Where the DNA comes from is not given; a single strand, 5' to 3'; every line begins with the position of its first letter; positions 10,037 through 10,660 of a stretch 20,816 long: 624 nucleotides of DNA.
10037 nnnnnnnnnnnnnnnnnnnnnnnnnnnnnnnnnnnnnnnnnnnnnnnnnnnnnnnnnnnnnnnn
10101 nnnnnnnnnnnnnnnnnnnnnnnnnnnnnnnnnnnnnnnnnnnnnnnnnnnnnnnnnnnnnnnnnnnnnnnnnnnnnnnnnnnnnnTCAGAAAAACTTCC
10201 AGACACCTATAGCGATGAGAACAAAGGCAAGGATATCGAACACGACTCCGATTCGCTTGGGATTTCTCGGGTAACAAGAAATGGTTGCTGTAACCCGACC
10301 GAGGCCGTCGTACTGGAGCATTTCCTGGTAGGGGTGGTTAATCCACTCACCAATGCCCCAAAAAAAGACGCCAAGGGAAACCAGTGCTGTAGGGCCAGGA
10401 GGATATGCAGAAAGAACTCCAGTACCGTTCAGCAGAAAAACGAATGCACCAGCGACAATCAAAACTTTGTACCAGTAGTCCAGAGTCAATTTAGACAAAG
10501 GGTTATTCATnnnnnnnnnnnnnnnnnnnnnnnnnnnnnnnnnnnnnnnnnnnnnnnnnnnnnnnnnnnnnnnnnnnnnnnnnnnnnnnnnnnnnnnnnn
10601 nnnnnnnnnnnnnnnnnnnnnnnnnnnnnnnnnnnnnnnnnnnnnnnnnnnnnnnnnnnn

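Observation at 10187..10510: Reverse-strand small membrane protein between cro and the CII-like gene: possible exclusion moron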

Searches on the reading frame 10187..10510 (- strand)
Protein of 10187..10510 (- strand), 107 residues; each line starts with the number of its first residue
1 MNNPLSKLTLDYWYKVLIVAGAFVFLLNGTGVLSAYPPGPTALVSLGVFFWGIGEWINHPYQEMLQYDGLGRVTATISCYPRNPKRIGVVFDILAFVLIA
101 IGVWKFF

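Call 9: search_protein_families(library=pfam, proteins=[window:10187-10510:-], max_evalue=0.1)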
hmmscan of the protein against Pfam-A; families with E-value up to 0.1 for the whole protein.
window:10187-10510:- (107 aa): 0 families

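Call 10: search_protein_families(library=phrogs, proteins=[window:10187-10510:-], max_evalue=0.1)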
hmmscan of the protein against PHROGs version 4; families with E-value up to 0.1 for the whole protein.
window:10187-10510:- (107 aa): 0 families

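Call 11: find_homologous_proteins(query=window:10187-10510:-)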
Query window:10187-10510:- (107 aa): 20 proteins with E <= 0.001 among 26 candidates.
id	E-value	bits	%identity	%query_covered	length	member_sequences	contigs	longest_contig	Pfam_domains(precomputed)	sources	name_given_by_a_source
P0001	3.8e-64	232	98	100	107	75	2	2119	-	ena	-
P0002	4.4e-54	199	89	100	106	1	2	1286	-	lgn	-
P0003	1.0e-52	195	80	100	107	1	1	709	-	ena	-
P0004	8.1e-45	169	83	100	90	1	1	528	-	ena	-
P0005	2.4e-41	158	69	100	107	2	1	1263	-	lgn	-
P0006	7.3e-39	150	64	100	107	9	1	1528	-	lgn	-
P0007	1.2e-36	143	60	100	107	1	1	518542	-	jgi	jgi:hypothetical protein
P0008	3.3e-35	138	61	99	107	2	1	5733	-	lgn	-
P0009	4.1e-33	132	64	100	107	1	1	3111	-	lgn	-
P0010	5.6e-33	131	52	100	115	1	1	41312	-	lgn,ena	-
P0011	4.4e-32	128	58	100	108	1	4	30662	-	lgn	-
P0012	1.2e-31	127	58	100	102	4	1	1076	-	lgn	-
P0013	1.5e-31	126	56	100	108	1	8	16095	-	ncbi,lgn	-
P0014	2.0e-29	120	53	100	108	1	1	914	-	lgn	-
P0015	2.3e-26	110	53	100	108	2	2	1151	-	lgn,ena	-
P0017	1.8e-23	100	50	95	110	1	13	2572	-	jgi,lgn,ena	jgi:hypothetical protein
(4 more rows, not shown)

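Call 12: search_dna_similar(query=window:10187-10510:-, collection=phages, mode=protein, max_evalue=0.001, max_rows=30)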
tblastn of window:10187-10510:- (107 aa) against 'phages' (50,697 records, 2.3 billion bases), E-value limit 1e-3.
Records with a match: 5; places in all: 5; records where one place covers at least 80% of the query: 5.
Best place of each record, by identity: <60% 5.
By first word of the organism name: Enterobacteria 2; Burkholderia 2; Escherichia 1.
By host as written in the record: Escherichia coli 3; - 1; Burkholderia cepacia 1.
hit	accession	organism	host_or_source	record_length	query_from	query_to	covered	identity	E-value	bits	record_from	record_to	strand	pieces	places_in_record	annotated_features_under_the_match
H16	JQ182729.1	Enterobacteria phage mEp390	Escherichia coli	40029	1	107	100%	46.7%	5e-23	97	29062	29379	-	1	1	hypothetical protein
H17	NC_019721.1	Enterobacteria phage mEp390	Escherichia coli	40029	1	107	100%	46.7%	5e-23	97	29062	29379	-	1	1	hypothetical protein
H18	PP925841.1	Escherichia phage HannyBb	Escherichia coli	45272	3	107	98%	45.7%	1e-19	87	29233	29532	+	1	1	hypothetical protein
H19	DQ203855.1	Burkholderia phage Bcep176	-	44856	3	102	93%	39.0%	5e-12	66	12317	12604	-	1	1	33: gp33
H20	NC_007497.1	Burkholderia phage Bcep176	Burkholderia cepacia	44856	3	102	93%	39.0%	5e-12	66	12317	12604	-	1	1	33: gp33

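Call 13: get_annotated_region(hit=H17, flank=3000)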
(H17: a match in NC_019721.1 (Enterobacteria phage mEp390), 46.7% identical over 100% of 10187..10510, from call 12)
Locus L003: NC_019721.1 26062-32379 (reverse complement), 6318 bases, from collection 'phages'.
description: Enterobacterial phage mEp390, complete genome.
organism: Enterobacteria phage mEp390 (NCBI taxid 1147158)
taxonomy: Viruses; Duplodnaviria; Heunggongvirae; Uroviricota; Caudoviricetes; Hendrixvirinae
host: Escherichia coli; source: -; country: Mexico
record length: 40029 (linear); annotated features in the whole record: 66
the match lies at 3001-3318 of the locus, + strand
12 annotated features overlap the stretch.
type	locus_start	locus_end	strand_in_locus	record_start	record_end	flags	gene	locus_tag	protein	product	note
CDS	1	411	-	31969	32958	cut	-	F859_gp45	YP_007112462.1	HNH endonuclease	similar to NP_599077 hypothetical protein SfVp45 [Enterobacteria phage SfV]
CDS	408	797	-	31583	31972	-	-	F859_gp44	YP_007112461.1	RusA family crossover junction endodeoxyribonuclease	similar to ZP_04561613 holliday-junction resolvase [Citrobacter sp. 30_2]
CDS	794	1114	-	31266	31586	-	-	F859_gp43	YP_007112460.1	transcriptional repressor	similar to NP_599074 hypothetical protein SfVp42 [Enterobacteria phage SfV]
CDS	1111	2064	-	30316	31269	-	-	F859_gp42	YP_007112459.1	conserved C-terminal domain-containing protein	similar to ZP_03804041 hypothetical protein PROPEN_02417 [Proteus penneri ATCC 35198]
CDS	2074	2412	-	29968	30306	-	-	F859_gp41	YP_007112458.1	hypothetical protein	similar to YP_001177336 hypothetical protein Ent638_2617 [Enterobacter sp. 638]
CDS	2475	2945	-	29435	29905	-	-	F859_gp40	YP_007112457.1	CII-like transcriptional activator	similar to YP_001177337 hypothetical protein Ent638_2618 [Enterobacter sp. 638]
CDS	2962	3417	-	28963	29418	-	-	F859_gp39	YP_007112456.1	hypothetical protein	similar to YP_355368 gp33 [Burkholderia phage Bcep176]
CDS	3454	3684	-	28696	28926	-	-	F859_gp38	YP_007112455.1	transcriptional regulator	similar to ZP_05949402 hypothetical protein EcO_13698 [Escherichia coli O157:H7 str. FRIK966]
CDS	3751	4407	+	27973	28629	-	-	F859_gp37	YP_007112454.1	LexA family transcriptional regulator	similar to YP_002918929 putative repressor protein of prophage [Klebsiella pneumoniae NTU H-K2044]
CDS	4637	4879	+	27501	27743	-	-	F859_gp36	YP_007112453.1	hypothetical protein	-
CDS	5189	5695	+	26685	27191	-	-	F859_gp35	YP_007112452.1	hypothetical protein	similar to ZP_08496442.1 hypothetical protein HMPREF9086_0700 [Enterobacter hormaechei ATCC 49162]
CDS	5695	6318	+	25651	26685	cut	-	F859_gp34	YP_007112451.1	ParB-like partition protein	similar to YP_001177341 hypothetical protein Ent638_2623 [Enterobacter sp. 638]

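Call 14: get_annotated_region(hit=H18, flank=3000)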
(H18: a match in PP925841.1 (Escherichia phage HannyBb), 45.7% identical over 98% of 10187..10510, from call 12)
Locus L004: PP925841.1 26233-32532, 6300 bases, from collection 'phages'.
description: Escherichia phage HannyBb, complete genome.
organism: Escherichia phage HannyBb (NCBI taxid 3233697)
taxonomy: Viruses
host: Escherichia coli; source: bird poop; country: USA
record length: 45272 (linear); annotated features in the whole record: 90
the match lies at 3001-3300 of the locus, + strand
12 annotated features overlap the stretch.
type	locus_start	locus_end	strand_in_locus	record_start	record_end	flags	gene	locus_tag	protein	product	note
CDS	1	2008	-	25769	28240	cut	-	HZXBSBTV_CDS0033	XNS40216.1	exonuclease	-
CDS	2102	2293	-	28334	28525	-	-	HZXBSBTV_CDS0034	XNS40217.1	hypothetical protein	-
CDS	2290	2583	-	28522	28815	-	-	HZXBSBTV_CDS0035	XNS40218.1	hypothetical protein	-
CDS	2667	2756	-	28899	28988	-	-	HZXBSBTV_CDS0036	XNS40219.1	hypothetical protein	-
CDS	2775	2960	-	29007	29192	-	-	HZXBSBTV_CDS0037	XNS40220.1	hypothetical protein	-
CDS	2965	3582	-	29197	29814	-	-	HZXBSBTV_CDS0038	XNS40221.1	hypothetical protein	-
CDS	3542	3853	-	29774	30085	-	-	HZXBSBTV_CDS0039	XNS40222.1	hypothetical protein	-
CDS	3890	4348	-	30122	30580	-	-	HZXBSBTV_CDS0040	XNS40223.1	transcriptional repressor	-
CDS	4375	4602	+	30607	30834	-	-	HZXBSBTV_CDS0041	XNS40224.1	transcriptional regulator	-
CDS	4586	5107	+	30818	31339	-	-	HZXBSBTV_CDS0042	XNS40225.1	CII-like transcriptional activator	-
CDS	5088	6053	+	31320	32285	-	-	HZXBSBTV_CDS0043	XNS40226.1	replication initiation O-like protein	-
CDS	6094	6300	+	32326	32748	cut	-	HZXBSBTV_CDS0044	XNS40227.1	Ren-like exclusion protein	-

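Call 15: get_annotated_region(hit=H20, flank=3000)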
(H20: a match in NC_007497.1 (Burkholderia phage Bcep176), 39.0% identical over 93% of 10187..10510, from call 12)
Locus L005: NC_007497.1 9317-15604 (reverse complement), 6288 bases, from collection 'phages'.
description: Burkholderia phage Bcep176, complete genome.
organism: Burkholderia phage Bcep176 (NCBI taxid 348137)
taxonomy: Viruses; Duplodnaviria; Heunggongvirae; Uroviricota; Caudoviricetes; Stanholtvirus
host: Burkholderia cepacia; source: -; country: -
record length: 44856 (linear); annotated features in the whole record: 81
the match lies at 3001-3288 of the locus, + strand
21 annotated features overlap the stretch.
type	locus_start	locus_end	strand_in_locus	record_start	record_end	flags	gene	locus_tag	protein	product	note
CDS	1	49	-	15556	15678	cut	42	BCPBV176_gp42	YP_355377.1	gp42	-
CDS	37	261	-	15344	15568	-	41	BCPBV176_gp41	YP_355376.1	gp41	phage phi1026b gp51-like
CDS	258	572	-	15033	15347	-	40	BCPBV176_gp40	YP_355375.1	gp40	phage Bcep22 gp37-like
CDS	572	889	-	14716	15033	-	39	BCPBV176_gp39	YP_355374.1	gp39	conserved hypothetical protein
CDS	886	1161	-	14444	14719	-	38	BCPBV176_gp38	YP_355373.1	gp38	phage Bcep22 gp38-like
CDS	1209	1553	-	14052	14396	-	37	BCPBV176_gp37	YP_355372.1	gp37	phage phiE125 gp47-like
CDS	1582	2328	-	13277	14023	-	36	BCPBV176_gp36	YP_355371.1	gp36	conserved hypothetical protein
CDS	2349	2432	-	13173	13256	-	35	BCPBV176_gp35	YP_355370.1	gp35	-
CDS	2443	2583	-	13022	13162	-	34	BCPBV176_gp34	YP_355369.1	gp34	-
CDS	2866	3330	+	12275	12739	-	33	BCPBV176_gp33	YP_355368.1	gp33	phage P27p33-like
CDS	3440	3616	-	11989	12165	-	32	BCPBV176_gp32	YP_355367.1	gp32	-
CDS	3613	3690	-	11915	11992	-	31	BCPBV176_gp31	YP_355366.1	gp31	-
CDS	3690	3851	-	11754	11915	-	30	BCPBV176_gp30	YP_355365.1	gp30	-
CDS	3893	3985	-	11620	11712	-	29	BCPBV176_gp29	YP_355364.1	gp29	-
CDS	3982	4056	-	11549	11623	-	28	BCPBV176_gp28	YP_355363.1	gp28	-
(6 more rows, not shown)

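Call 18: search_protein_families(library=ncbifam, proteins=[window:10187-10510:-], max_evalue=1)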
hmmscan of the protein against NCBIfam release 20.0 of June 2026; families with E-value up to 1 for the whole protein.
window:10187-10510:- (107 aa): 0 families

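Call 19: search_protein_families(library=padloc, proteins=[window:10187-10510:-], max_evalue=1)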
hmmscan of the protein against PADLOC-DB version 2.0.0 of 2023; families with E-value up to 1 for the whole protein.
window:10187-10510:- (107 aa): 0 families

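Call 22: find_related_loci(query=A2, collection=genome_contigs, flank=4000)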
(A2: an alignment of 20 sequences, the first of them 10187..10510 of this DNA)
Query A2 (107 aa) in genome_contigs; peptide patterns used: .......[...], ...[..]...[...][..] (x = any residue, [..] = any of these).
30 stretches matched a pattern; 28 encode a relative of the query (tblastn E <= 1e-3); 28 distinct loci.
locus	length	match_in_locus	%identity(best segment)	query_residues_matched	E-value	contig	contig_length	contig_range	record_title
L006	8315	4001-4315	55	1-105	3e-38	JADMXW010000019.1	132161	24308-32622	Serratia marcescens strain 1001295B_180824_A7 NODE_19_length_132161_cov_26.7961, whole genome shotgun sequence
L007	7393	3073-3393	56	1-107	2e-36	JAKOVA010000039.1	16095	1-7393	MAG: Actinomycetes bacterium isolate JPNG_maxbin.026 k201_223797, whole genome shotgun sequence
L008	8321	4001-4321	54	1-107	3e-36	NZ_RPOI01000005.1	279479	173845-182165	Citrobacter youngae strain CCUG 30791 citrobacter_youngae_CCUG30791T_0000005, whole genome shotgun sequence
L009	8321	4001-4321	50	1-107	2e-31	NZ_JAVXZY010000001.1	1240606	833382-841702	Roseateles aquae strain APW11 contig1, whole genome shotgun sequence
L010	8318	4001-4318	49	1-107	3e-27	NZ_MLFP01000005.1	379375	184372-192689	Pantoea rodasii strain LMG 26273 Contig0005_, whole genome shotgun sequence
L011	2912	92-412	51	1-107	6e-26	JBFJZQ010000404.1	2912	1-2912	MAG: Oleiphilaceae bacterium isolate Mix_sand19.2022.05.Z.36 k141_1592683_length_2912_cov_6.9664, whole genome shotgun s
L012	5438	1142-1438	48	1-105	2e-25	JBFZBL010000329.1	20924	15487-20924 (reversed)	MAG: Phycisphaerae bacterium isolate PPR_0493 k121_3642693, whole genome shotgun sequence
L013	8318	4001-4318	42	1-105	2e-21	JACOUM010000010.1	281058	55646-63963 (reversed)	MAG: Nitrosomonadales bacterium isolate NC_groundwater_72_Ag_B-0.1um_58_115 GD18-4_B1_scaffold_1850016, whole genome sho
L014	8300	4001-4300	41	1-106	2e-20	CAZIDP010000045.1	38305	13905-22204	MAG TPA_asm: uncultured Nitrospirales bacterium isolate SRP241326_co1_1 genome assembly, contig: NODE_1734_length_38305_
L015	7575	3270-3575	42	1-107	6e-20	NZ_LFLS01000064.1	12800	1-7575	Herbaspirillum autotrophicum strain IAM 14942 contig64, whole genome shotgun sequence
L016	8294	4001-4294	39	1-104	4e-19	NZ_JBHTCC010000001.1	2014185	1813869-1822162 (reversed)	Herminiimonas aquatilis strain CCUG 36956 GCM70025273_8, whole genome shotgun sequence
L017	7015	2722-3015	43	6-105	1e-18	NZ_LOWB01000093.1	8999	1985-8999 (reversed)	Burkholderia sp. TSV86 TSV86_60, whole genome shotgun sequence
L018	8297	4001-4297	40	1-105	4e-18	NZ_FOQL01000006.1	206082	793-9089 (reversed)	Pseudomonas guineae strain LMG 24016, whole genome shotgun sequence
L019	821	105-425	35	1-106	2e-16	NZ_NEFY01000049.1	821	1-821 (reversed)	Marinobacter vinifirmus strain FB1 contig_49_len_821, whole genome shotgun sequence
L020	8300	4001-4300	36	1-99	4e-16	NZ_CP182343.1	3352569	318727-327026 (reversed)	MAG: Arcobacter sp. isolate Pygsuia-1 chromosome, complete genome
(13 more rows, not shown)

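Call 23: find_related_loci(query=A2, collection=viral_contigs, flank=4000)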
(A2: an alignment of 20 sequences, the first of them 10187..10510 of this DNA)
Query A2 (107 aa) in viral_contigs; peptide patterns used: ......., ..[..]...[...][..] (x = any residue, [..] = any of these).
186 stretches matched a pattern; 164 encode a relative of the query (tblastn E <= 1e-3); the best 80 are kept; 80 distinct loci.
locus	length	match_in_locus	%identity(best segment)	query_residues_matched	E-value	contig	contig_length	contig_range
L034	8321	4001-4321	99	1-107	3e-67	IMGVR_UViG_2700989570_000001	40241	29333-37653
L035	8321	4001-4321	99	1-107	3e-67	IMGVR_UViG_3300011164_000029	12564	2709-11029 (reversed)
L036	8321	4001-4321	99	1-107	3e-67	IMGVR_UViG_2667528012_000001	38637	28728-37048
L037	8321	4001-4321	99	1-107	3e-67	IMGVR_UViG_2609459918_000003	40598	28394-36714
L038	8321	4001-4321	99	1-107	3e-67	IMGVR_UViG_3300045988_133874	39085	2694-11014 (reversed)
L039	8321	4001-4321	99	1-107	3e-67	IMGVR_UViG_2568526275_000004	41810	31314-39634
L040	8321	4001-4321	99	1-107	3e-67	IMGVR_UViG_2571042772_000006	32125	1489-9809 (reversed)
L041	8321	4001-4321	99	1-107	3e-67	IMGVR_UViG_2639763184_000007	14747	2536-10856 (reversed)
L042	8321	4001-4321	99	1-107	3e-67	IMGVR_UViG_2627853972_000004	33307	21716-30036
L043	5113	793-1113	98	1-107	7e-67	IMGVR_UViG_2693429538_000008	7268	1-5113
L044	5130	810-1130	98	1-107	7e-67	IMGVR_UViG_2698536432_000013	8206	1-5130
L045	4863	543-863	98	1-107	2e-66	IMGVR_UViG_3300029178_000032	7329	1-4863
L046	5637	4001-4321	82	1-107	5e-57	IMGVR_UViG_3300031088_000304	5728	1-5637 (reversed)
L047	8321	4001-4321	81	1-107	2e-56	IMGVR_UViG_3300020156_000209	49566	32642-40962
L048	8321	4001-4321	64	1-107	7e-44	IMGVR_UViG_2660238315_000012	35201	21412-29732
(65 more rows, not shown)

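Call 29: predict_structure(alignment_id=A2)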
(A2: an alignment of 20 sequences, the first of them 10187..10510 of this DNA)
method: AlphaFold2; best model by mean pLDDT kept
length: 107 residues; sequences in the alignment: 20
mean_pLDDT: 90.9   pTM: 0.76
mean pLDDT of the five models: 90.9, 86.4, 86.1, 85.5, 81.5
residues with pLDDT >= 90: 76; 70-90: 22; 50-70: 9; < 50: 0
segments of 3 or more residues with pLDDT < 50: none
pLDDT, mean of each block of 10 residues (from residue 1): 64 91 95 92 98 95 89 89 94 98 96
secondary structure, 60 per line:
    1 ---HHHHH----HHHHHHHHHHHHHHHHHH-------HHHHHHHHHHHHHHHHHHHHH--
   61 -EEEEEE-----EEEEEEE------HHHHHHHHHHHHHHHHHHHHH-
elements in order: H4-8 H13-30 H38-58 E62-67 E73-79 H86-106

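Call 32: search_protein_representatives(alignment_id=A2)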
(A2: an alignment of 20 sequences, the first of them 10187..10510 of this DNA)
Query: 20 sequences, 107 profile positions. Proteins with E-value up to 0.001 (for the whole library): 419; up to 1e-10: 165; up to 1e-30: 8. The best 150 are listed.
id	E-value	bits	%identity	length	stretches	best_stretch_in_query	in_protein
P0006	8.2e-47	173.8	-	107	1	1-107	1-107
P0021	8.3e-41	154.4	-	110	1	3-106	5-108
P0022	3.2e-39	149.3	-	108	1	1-107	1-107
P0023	2.5e-38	146.5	-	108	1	1-107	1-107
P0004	1.2e-35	137.9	-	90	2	1-55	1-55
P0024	1.1e-32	128.4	-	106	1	1-104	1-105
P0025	2.1e-32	127.4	-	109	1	1-107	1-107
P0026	2.4e-32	127.2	-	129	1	2-107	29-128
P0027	2.3e-30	120.9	-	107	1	1-106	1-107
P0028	3.2e-30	120.4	-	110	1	1-106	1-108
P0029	5.6e-30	119.6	-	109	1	1-107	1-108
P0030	6.6e-29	116.2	-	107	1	1-107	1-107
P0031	8.0e-29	115.9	-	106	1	1-107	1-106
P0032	8.3e-27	109.4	-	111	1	1-106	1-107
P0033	2.3e-26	108.0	-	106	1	3-107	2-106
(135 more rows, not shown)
